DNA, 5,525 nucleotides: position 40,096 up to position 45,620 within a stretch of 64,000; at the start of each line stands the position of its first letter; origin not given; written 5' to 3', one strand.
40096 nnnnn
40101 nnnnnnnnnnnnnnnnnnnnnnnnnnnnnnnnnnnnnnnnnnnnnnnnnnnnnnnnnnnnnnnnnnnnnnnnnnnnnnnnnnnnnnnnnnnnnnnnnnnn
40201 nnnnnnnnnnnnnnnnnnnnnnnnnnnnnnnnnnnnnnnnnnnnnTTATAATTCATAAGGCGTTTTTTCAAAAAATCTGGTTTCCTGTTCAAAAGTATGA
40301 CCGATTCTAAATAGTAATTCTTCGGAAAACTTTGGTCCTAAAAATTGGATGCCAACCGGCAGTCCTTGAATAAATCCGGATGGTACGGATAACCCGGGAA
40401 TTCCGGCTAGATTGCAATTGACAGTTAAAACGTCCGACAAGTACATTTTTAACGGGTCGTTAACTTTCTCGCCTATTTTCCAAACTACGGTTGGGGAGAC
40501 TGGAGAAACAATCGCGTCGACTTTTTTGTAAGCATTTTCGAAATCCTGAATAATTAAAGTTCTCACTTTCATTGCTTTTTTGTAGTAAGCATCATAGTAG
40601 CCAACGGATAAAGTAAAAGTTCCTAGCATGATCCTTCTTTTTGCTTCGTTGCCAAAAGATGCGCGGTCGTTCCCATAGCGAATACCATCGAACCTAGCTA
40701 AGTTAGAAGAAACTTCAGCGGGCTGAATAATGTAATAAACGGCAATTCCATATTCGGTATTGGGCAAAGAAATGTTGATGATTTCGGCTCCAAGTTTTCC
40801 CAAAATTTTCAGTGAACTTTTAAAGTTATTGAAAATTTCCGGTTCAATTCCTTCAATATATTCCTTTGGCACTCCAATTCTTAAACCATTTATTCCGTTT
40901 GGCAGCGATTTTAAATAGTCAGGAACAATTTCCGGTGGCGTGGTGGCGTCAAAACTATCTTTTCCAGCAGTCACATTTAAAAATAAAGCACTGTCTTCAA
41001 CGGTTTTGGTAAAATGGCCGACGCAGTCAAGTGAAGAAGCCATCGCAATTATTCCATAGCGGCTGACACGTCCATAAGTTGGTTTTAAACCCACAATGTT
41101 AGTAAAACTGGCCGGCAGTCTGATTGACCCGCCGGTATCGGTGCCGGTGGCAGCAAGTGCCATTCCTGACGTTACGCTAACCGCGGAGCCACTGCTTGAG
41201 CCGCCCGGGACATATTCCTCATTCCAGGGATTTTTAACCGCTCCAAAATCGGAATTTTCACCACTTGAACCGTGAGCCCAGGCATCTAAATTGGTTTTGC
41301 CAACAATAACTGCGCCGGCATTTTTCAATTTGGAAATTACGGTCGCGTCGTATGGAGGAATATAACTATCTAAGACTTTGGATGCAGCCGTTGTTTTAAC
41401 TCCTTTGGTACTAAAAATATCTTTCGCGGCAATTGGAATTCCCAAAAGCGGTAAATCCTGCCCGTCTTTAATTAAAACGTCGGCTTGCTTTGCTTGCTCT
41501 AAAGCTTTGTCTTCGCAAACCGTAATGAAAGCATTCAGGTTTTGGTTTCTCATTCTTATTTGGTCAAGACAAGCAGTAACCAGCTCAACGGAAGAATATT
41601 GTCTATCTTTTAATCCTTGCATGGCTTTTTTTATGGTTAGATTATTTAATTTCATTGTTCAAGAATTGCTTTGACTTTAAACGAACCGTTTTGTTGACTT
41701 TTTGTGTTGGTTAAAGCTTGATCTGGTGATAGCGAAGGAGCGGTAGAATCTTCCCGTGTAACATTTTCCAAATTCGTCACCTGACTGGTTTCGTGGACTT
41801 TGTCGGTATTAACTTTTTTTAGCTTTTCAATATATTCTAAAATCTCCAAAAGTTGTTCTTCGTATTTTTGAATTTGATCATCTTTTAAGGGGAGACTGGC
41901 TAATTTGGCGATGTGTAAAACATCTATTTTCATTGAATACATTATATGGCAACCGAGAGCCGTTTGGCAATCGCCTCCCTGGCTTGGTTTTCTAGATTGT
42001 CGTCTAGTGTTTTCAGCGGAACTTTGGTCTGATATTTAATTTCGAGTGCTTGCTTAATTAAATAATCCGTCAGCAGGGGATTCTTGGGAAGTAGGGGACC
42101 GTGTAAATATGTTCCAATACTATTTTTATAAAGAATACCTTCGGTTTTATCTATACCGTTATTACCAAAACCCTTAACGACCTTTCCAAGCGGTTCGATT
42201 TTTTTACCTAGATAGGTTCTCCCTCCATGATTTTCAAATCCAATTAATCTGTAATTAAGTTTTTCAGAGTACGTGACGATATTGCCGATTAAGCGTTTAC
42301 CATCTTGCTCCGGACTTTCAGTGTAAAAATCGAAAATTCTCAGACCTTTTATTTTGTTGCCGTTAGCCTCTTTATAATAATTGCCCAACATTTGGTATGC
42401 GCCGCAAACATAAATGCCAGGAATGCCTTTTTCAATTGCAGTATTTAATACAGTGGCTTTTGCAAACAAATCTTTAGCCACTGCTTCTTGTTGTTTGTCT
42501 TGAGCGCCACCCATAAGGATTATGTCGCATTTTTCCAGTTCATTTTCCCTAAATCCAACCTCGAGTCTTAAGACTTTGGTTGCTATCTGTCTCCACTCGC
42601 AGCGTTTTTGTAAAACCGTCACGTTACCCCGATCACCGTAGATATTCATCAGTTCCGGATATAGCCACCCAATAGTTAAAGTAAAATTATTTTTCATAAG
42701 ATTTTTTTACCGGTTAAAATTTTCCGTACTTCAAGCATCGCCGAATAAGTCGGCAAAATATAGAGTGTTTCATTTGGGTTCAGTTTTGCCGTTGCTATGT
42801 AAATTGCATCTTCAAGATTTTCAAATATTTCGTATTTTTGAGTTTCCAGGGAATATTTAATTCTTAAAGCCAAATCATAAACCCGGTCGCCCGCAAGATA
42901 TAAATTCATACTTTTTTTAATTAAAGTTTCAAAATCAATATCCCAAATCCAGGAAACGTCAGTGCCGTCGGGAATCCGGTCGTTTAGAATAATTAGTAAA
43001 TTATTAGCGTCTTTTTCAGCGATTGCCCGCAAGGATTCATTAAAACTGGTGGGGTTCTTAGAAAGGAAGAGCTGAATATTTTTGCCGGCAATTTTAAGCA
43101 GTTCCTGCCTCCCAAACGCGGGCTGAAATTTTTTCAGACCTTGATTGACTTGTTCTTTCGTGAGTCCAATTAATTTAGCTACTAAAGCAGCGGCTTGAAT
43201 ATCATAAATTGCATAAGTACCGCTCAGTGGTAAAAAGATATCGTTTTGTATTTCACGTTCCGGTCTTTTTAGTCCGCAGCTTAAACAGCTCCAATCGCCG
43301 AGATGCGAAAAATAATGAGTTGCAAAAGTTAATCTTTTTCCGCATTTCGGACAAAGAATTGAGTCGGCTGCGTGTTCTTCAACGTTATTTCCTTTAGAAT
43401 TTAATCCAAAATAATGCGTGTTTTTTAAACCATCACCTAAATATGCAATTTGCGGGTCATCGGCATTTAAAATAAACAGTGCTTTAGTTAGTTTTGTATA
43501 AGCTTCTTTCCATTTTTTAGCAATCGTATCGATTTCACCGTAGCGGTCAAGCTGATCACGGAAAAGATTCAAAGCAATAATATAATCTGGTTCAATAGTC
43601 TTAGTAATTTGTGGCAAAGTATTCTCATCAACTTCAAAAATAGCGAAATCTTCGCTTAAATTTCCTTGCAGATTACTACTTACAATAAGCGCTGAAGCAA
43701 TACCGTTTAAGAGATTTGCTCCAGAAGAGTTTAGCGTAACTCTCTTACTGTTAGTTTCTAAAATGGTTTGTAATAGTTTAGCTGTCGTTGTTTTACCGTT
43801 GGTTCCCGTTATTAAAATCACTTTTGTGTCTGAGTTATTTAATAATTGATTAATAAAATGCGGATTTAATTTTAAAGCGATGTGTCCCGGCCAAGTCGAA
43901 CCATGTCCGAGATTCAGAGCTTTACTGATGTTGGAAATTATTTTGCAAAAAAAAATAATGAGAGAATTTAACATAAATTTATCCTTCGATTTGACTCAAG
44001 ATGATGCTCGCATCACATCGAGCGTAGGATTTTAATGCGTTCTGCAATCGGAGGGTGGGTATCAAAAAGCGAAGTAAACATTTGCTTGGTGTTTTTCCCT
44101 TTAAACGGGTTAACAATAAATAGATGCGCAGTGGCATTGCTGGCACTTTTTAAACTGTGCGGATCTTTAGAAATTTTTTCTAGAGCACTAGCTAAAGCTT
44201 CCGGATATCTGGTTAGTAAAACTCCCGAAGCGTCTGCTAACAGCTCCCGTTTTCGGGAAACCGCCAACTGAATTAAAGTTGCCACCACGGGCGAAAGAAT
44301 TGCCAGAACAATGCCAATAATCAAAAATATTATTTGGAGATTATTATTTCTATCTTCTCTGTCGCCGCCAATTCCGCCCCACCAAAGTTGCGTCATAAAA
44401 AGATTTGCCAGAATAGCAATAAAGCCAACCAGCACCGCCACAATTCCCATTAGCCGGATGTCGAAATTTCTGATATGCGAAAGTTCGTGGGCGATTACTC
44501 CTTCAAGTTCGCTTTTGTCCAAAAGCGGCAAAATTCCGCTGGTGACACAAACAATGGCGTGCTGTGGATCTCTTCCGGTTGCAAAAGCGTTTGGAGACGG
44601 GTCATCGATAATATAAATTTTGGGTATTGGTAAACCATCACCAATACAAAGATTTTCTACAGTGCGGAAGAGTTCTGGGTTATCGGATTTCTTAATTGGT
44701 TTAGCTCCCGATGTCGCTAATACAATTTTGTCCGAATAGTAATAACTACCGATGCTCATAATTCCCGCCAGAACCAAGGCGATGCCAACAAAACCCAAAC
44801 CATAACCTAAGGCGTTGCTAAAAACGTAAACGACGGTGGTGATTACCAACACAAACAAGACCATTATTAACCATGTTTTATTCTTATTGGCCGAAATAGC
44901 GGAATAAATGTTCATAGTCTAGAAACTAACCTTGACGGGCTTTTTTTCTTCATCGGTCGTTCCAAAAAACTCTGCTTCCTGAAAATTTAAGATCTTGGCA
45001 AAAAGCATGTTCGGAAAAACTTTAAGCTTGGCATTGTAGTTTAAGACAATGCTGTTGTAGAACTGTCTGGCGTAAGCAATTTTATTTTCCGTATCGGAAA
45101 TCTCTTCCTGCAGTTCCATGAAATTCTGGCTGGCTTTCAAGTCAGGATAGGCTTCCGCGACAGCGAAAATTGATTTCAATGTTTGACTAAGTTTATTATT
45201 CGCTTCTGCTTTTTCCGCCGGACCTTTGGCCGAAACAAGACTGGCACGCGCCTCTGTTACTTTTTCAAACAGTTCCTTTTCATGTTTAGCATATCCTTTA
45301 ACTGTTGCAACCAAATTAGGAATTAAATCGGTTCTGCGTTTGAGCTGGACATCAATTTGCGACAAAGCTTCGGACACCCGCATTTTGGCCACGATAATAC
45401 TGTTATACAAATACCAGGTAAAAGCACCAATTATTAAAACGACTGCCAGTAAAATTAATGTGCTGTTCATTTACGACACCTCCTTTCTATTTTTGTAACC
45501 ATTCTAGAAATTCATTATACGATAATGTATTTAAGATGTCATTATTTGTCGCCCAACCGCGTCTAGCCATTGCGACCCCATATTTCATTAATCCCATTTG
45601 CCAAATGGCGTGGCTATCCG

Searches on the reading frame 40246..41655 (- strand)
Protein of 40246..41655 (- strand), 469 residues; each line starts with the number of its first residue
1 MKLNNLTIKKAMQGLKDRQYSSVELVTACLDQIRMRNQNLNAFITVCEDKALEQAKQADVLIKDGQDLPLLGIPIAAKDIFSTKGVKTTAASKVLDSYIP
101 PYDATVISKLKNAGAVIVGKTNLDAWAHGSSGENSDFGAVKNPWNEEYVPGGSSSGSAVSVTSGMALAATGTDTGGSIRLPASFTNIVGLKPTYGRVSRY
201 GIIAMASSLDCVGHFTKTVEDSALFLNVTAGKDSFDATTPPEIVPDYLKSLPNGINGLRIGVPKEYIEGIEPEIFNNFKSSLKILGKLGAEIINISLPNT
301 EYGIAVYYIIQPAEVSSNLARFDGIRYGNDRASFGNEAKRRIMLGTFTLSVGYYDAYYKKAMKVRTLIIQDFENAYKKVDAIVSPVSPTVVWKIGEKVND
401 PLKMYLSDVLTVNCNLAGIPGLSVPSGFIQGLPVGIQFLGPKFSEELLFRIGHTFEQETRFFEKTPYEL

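Call 22: search_protein_families(library=pfam, proteins=[window:40246-41655:-], max_evalue=0.00001)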
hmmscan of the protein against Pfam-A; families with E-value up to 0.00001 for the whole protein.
window:40246-41655:- (469 aa): 1 family
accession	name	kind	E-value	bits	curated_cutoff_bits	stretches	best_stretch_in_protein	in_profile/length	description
PF01425.27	Amidase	-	1.1e-137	460.2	27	1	24-448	1-444/445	Amidase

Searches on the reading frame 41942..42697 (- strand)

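Call 22: search_protein_families(library=pfam, proteins=[window:41942-42697:-], max_evalue=0.00001)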
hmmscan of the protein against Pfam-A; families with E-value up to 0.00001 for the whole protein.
window:41942-42697:- (251 aa): 1 family
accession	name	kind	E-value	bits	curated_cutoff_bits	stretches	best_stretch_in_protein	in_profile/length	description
PF07685.20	GATase_3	-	2.4e-34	119.1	27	1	8-206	1-195/196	CobB/CobQ-like glutamine amidotransferase domain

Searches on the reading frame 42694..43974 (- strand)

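Call 22: search_protein_families(library=pfam, proteins=[window:42694-43974:-], max_evalue=0.00001)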
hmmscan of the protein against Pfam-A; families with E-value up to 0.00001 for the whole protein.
window:42694-43974:- (426 aa): 2 families
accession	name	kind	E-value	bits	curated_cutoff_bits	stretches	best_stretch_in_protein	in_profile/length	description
PF08353.15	MurT_C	-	3.3e-30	104.8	25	1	304-413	1-110/110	MurT ligase C-terminal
PF08245.18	Mur_ligase_M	-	3.1e-17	63.6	24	1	55-200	1-161/200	Mur ligase middle domain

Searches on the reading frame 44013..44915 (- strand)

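Call 22: search_protein_families(library=pfam, proteins=[window:44013-44915:-], max_evalue=0.00001)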
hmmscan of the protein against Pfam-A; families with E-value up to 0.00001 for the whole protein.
window:44013-44915:- (300 aa): 1 family
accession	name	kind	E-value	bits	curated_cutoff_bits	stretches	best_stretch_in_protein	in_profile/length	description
PF01435.24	Peptidase_M48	-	1.4e-29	103.7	20.3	1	78-299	3-184/186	Peptidase family M48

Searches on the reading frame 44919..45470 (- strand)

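Call 22: search_protein_families(library=pfam, proteins=[window:44919-45470:-], max_evalue=0.00001)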
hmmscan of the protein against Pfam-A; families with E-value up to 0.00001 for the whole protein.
window:44919-45470:- (183 aa): 1 family
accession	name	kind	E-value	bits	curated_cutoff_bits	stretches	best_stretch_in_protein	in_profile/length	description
PF04011.17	LemA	-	2.2e-60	203.2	26.2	1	35-183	1-149/149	LemA family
